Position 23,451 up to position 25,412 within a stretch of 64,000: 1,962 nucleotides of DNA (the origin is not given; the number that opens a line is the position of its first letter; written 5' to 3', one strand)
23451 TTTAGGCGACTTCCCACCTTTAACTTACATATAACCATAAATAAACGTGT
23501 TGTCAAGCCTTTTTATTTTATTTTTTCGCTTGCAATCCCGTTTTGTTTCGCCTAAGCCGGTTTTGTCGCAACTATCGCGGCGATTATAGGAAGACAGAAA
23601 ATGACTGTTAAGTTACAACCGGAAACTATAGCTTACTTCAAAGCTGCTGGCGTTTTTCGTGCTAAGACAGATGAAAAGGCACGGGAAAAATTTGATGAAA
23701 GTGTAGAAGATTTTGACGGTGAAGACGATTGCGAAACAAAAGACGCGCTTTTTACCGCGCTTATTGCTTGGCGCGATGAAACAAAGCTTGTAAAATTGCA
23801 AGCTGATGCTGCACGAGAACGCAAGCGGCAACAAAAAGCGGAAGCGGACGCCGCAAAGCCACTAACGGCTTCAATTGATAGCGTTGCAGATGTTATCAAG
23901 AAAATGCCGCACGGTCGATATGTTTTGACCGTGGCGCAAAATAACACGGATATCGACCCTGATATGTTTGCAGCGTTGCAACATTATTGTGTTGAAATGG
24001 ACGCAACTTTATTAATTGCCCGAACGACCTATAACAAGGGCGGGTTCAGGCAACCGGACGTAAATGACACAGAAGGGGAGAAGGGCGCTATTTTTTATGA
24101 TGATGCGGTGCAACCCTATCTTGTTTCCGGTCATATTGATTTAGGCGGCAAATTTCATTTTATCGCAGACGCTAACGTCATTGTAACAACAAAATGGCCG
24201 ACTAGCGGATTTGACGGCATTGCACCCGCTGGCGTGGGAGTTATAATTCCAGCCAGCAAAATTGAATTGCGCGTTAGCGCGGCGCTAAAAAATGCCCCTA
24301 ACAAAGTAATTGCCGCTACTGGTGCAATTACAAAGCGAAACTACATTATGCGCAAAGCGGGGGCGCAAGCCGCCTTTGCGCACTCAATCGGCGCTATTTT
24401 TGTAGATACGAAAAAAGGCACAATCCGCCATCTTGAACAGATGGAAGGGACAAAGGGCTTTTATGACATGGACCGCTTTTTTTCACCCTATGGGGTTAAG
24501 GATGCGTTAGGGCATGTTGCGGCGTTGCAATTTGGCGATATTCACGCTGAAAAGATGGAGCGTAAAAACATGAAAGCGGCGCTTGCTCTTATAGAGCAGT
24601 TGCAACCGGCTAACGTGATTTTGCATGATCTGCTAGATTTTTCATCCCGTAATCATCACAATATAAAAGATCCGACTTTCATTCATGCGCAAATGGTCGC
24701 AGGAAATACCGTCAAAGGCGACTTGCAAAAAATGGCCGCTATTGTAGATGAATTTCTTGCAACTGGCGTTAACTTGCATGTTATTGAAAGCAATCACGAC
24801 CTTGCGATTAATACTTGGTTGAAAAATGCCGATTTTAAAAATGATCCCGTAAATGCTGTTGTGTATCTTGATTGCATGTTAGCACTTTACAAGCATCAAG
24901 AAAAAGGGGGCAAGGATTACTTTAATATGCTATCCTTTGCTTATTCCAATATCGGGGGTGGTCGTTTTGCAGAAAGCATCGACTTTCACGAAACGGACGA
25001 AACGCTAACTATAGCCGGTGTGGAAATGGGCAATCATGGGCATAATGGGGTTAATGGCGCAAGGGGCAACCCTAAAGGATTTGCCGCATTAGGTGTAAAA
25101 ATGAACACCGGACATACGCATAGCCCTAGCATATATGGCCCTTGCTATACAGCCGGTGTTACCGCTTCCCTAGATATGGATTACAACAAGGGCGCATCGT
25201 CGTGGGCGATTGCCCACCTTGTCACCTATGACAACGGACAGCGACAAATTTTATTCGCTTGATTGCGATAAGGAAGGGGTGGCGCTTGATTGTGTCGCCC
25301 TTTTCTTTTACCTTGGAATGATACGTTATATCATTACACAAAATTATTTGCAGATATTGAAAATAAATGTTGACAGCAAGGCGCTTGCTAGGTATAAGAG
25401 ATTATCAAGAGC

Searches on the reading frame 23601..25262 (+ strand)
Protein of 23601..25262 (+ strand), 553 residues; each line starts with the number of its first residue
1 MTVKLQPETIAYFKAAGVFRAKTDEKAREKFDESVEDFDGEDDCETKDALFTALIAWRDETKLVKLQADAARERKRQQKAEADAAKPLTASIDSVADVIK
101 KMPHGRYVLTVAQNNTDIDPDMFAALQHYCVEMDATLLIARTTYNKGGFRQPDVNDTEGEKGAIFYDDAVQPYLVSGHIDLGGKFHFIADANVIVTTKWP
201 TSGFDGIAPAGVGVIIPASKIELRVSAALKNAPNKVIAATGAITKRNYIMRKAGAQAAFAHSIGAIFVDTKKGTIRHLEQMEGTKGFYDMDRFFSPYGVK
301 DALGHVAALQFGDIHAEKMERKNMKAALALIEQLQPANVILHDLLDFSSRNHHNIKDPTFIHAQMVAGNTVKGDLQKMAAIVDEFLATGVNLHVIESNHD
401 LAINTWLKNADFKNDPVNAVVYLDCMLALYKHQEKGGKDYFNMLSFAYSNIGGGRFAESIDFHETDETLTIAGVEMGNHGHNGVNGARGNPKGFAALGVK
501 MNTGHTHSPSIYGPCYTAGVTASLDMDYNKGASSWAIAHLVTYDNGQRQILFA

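Call 12: search_protein_families(library=phrogs, proteins=[window:23601-25262:+], max_evalue=0.01)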
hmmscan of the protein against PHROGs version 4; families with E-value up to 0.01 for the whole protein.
window:23601-25262:+ (553 aa): 2 families
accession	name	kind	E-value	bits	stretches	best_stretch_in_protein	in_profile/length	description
phrog_1745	-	other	5.8e-152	508.1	1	38-551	36-532/542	DNA transfer protein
phrog_221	-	other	0.0016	18.7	1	309-410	115-214/367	metallo-phosphoesterase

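Call 13: search_dna_similar(query=window:23601-25262:+, collection=phages, mode=protein, max_rows=30)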
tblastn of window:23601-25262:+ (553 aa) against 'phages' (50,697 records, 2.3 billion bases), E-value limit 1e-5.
Records with a match: 1134; places in all: 1264; records where one place covers at least 80% of the query: 1109.
Best place of each record, by identity: 60-80% 1; <60% 1133.
By first word of the organism name: Vibrio 368; Salmonella 274; Escherichia 127; Klebsiella 81; Flavobacterium 68; Caulobacter 39; Rhizobium 29; Phage 13; Cellulophaga 12; Bacteriophage 11; and 42 more.
By host as written in the record: - 358; Flavobacterium sp. BAL314 68; Escherichia coli 42; Salmonella enterica subsp. enterica serovar Enteritidis PT1 39; Vibrio harveyi BAA-1116 36; Klebsiella pneumoniae 25; Salmonella sp. 24; Salmonella enterica 23; and 223 more.
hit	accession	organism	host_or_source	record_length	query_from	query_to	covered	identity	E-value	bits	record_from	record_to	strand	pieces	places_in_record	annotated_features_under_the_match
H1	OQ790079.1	Klebsiella phage Kpn02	Klebsiella pneumoniae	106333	52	551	90%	40.3%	3e-102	344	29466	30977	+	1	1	DNA transfer protein A1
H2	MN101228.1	Klebsiella phage KPN4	Klebsiella oxytoca; Klebsiella ...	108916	52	551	90%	40.3%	3e-102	344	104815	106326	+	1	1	hypothetical protein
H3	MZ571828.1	Klebsiella phage vB_KpnS-VAC35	Klebsiella pneumoniae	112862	52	551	90%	40.3%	3e-102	344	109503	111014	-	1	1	A1 protein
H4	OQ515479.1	Klebsiella phage vB_KpP_HS37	Klebsiella pneumoniae Kp37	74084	52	551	90%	40.3%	7e-102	343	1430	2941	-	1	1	hypothetical protein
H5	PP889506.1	Klebsiella phage phi1_146058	Klebsiella pneumoniae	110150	52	551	90%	40.3%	7e-102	343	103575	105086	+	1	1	DNA transfer protein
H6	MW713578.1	Klebsiella phage Shaphc-TDM-1124-4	Klebsiella pneumoniae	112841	52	551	90%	40.3%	7e-102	343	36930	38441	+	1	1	A1 protein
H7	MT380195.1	Klebsiella phage vB_Kpn_B01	Klebsiella pneumoniae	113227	52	551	90%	40.3%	7e-102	343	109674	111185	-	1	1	protein A1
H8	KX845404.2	Klebsiella phage vB_Kpn_IME260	Klebsiella pneumoniae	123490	52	551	90%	40.3%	7e-102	343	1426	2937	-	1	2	repeat_region | A1 protein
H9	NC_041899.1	Klebsiella phage vB_Kpn_IME260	Klebsiella pneumoniae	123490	52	551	90%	40.3%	7e-102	343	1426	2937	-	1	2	repeat_region | DNA transfer protein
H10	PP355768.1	Klebsiella phage vB_Kpn_AM_K6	Klebsiella pneumoniae ATCC 33495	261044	52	551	90%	40.3%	9e-102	342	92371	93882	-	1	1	hypothetical protein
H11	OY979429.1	Klebsiella phage vB_Kpl_K32PH164C1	-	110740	52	551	90%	40.3%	1e-101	342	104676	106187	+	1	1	DNA transfer protein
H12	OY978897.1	Klebsiella phage vB_Kpn_K30lambda2.2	-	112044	52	551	90%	40.2%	3e-101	341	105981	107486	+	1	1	DNA transfer protein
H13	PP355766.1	Klebsiella phage vB_Kpn_AM_K4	Klebsiella pneumoniae ATCC 33495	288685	52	551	90%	40.1%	7e-102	343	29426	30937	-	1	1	hypothetical protein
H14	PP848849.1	Klebsiella phage vB_Kpn24-P3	Klebsiella pneumoniae Kpn24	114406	52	551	90%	40.1%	1e-101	342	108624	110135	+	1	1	DNA transfer protein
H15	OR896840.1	Klebsiella phage GlastoCabaret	Klebsiella pneumoniae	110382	52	551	90%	40.1%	1e-101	342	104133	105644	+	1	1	DNA transfer protein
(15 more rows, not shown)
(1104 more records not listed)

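Call 14: find_related_loci(query=window:23601-25262:+, collection=viral_contigs, flank=10000)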
Query window:23601-25262:+ (553 aa) in viral_contigs; peptide patterns used: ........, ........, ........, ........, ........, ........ (x = any residue, [..] = any of these).
5 stretches matched a pattern; 1 encode a relative of the query (tblastn E <= 1e-3); 1 distinct loci.
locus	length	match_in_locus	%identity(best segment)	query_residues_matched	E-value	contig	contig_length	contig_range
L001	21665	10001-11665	58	4-553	0e+0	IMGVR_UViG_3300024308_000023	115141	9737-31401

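Call 19: find_homologous_proteins(query=window:23601-25262:+, max_evalue=1e-50)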
Query window:23601-25262:+ (553 aa): 242 proteins with E <= 1e-50 among 8000 candidates; the best 120 are listed.
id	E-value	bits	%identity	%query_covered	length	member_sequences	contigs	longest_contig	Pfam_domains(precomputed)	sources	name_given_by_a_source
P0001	0.0e+0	1261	100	100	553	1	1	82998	-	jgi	jgi:hypothetical protein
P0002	0.0e+0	1070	84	100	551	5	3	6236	-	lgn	-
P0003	0.0e+0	1039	82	99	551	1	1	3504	-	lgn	-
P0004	1.6e-293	992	79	100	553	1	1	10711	-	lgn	-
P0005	4.8e-223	760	62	99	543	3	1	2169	-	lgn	-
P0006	6.7e-217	739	61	99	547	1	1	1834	-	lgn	-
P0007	1.1e-215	735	61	99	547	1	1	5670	-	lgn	-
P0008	3.5e-215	734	61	99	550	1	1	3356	-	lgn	-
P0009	1.6e-214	732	61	99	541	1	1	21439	-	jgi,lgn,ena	-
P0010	1.5e-213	728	60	99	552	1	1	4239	-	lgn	-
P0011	5.6e-213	727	60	99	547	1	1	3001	-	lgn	-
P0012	8.3e-213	726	60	99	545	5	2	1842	-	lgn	-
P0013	4.3e-212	724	60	100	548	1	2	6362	-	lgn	-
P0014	4.4e-212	724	61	99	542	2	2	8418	-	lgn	-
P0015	2.6e-211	721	60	99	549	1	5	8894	-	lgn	-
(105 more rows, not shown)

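Call 20: find_encoding_contigs(protein=P0002, flank=10000, max_places=5)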
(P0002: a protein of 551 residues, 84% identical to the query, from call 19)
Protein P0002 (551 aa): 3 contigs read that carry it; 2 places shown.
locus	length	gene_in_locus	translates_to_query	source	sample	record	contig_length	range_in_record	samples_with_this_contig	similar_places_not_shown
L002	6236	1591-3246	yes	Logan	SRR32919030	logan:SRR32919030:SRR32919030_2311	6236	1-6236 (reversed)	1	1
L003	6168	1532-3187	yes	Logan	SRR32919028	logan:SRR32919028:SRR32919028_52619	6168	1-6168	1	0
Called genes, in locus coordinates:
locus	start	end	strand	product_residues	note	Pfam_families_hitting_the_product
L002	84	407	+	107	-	-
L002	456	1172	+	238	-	PF26880:Phage_T5_dNMPase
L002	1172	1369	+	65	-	-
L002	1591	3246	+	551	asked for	-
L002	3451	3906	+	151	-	-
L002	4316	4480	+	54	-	-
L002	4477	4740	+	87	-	PF25755:Phage_T3_1_05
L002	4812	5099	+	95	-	-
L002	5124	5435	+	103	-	-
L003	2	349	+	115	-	?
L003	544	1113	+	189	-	PF26880:Phage_T5_dNMPase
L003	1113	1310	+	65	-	-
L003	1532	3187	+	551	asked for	-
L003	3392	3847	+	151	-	-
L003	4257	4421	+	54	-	-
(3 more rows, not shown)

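Call 21: find_encoding_contigs(protein=P0004, flank=10000, max_places=3)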
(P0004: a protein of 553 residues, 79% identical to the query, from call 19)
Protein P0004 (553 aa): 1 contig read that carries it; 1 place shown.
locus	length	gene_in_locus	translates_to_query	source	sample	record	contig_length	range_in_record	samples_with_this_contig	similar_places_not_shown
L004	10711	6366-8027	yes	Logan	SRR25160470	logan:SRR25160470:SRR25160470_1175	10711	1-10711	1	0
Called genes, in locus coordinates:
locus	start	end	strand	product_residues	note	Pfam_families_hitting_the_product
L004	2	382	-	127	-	?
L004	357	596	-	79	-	-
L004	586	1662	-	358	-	-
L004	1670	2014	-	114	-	-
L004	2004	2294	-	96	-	-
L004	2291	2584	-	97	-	PF05345:He_PIG (weak)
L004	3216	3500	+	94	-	-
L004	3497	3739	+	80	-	-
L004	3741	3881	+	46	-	-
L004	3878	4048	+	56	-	-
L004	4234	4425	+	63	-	-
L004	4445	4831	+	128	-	-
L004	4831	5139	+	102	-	-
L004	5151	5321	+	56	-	-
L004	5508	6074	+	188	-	PF26880:Phage_T5_dNMPase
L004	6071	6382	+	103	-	-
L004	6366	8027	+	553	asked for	-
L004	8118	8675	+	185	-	-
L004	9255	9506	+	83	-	-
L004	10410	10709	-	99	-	?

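Call 22: find_encoding_contigs(protein=P0003, flank=10000, max_places=3)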
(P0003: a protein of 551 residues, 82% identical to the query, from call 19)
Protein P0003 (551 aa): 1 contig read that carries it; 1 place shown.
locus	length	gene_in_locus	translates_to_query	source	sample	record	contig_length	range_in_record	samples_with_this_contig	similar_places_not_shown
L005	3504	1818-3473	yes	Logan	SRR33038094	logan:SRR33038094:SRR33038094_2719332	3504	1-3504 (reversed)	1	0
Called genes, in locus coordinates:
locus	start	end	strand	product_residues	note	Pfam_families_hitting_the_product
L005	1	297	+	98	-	?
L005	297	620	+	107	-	-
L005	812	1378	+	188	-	PF26880:Phage_T5_dNMPase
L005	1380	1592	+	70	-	-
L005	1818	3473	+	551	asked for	-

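Call 65: find_related_loci(query=A4, collection=viral_contigs, flank=6000)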
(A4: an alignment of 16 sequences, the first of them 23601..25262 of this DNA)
Query A4 (553 aa) in viral_contigs; peptide patterns used: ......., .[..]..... (x = any residue, [..] = any of these).
116 stretches matched a pattern; 67 encode a relative of the query (tblastn E <= 1e-3); 67 distinct loci.
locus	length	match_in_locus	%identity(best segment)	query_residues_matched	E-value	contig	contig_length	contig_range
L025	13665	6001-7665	58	4-553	0e+0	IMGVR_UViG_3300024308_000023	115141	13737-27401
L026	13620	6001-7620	52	6-552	8e-180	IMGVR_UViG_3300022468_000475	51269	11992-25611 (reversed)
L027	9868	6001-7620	52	6-552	7e-180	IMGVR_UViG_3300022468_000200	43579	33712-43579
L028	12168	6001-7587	50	8-552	1e-165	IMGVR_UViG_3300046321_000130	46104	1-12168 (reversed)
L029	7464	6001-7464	50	10-505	4e-150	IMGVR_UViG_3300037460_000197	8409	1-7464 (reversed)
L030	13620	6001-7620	52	6-552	8e-180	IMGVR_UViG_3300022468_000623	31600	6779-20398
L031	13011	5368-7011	56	10-553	0e+0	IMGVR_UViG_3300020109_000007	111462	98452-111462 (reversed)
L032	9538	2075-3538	41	74-552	6e-116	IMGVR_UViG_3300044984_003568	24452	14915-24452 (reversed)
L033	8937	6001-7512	40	52-551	2e-105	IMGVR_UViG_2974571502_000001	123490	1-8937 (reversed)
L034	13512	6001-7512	40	52-551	3e-105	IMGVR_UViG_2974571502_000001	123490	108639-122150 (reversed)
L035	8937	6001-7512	40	52-551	7e-105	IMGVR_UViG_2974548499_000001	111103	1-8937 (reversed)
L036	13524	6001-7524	38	13-552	2e-102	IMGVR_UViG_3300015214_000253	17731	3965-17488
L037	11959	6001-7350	41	106-551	9e-96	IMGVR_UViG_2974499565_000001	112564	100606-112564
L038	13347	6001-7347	41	106-551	2e-95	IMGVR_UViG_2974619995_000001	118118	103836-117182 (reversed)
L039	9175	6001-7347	41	106-551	2e-95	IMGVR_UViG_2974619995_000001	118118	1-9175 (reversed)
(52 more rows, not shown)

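Call 89: search_protein_families(library=pfam, proteins=[L002:4812-5099:+, L004:9255-9506:+], max_evalue=0.01)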
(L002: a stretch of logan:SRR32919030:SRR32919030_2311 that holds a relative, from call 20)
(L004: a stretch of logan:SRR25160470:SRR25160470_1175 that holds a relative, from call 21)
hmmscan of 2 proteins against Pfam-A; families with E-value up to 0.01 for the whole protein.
L002:4812-5099:+ (95 aa): 0 families

L004:9255-9506:+ (83 aa): 0 families

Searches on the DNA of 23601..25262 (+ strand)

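Call 91: search_rna_families(sources=[L002, L004, L007, L008, L024, L006], threshold=evalue, max_evalue=0.01)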
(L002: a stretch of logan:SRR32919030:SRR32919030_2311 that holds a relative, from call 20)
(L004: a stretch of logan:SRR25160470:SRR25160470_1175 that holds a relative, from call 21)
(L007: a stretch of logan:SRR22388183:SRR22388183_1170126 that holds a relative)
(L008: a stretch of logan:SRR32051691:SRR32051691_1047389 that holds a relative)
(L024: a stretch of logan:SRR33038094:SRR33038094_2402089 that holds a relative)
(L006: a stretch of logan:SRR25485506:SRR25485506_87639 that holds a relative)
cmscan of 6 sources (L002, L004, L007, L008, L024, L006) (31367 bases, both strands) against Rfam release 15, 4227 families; matches with E-value up to 0.01: 1.
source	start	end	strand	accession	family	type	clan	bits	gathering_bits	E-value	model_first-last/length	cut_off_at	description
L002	6162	6236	+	RF01808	MicX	Gene; sRNA;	-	29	75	0.0094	1-88/194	3'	MicX Vibrio cholerae sRNA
